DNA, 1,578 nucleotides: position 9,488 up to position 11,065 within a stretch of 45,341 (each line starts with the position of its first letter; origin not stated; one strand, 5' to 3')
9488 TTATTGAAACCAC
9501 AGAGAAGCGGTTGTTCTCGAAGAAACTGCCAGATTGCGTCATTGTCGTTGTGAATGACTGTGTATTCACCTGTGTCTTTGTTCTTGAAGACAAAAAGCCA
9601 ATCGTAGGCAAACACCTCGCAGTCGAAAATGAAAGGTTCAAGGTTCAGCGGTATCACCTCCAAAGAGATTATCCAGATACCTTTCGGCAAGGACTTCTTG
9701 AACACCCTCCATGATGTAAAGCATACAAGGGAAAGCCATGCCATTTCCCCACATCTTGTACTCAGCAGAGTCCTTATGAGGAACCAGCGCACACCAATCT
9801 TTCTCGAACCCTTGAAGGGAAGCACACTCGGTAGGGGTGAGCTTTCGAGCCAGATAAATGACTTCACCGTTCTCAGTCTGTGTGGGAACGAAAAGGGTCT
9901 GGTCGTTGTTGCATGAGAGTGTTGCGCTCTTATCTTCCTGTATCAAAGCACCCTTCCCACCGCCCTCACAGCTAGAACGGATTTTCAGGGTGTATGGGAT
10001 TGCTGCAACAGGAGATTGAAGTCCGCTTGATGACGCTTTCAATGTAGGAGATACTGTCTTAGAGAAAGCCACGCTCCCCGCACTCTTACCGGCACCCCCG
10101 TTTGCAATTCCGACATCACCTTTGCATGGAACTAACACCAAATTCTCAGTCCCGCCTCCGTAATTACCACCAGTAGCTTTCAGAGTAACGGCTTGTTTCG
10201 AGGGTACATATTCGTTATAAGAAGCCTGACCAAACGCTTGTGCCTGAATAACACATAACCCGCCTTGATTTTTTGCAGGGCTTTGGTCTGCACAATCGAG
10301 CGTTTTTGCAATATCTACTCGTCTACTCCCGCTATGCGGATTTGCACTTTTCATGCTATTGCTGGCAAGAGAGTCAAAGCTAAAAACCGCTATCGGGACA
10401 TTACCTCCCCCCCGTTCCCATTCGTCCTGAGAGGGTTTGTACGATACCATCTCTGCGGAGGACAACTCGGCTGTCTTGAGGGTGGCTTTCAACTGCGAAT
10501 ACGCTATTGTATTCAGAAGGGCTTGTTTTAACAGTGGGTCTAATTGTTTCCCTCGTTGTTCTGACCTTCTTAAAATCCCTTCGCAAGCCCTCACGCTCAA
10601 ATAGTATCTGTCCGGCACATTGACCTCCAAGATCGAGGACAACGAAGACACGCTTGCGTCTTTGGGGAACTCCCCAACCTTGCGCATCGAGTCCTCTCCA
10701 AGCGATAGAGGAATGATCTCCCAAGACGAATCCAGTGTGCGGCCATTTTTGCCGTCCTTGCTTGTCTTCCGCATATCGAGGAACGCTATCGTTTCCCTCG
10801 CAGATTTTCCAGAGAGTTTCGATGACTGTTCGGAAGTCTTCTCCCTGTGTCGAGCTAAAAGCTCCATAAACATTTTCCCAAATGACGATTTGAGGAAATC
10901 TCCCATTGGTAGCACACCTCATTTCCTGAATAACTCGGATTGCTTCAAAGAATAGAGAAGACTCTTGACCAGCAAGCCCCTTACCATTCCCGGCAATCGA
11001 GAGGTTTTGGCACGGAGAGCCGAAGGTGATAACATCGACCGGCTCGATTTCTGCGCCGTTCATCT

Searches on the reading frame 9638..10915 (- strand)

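Call 25: search_protein_families(library=phrogs, proteins=[window:9638-10915:-], max_evalue=0.001)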
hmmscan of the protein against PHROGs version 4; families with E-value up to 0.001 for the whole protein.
window:9638-10915:- (425 aa): 7 families
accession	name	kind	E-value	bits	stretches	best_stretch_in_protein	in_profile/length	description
phrog_38038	-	unknown function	1.4e-21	77.8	2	172-376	140-324/430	-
phrog_16528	-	other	7.2e-14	52.9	1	213-416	121-228/236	DNA methyltransferase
phrog_116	-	other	1.4e-12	47.8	1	288-411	417-495/779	DNA methyltransferase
phrog_16427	-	other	2.3e-08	35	1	356-420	117-184/235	DNA methyltransferase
phrog_26324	-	other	3.5e-08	34.7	1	277-409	63-207/210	DNA methyltransferase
phrog_17284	-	unknown function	6.5e-08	33.1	1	325-405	130-210/245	-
phrog_864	-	DNA, RNA and nucleotide metabolism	0.00026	20.5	0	352-404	993-1050/1064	DNA primase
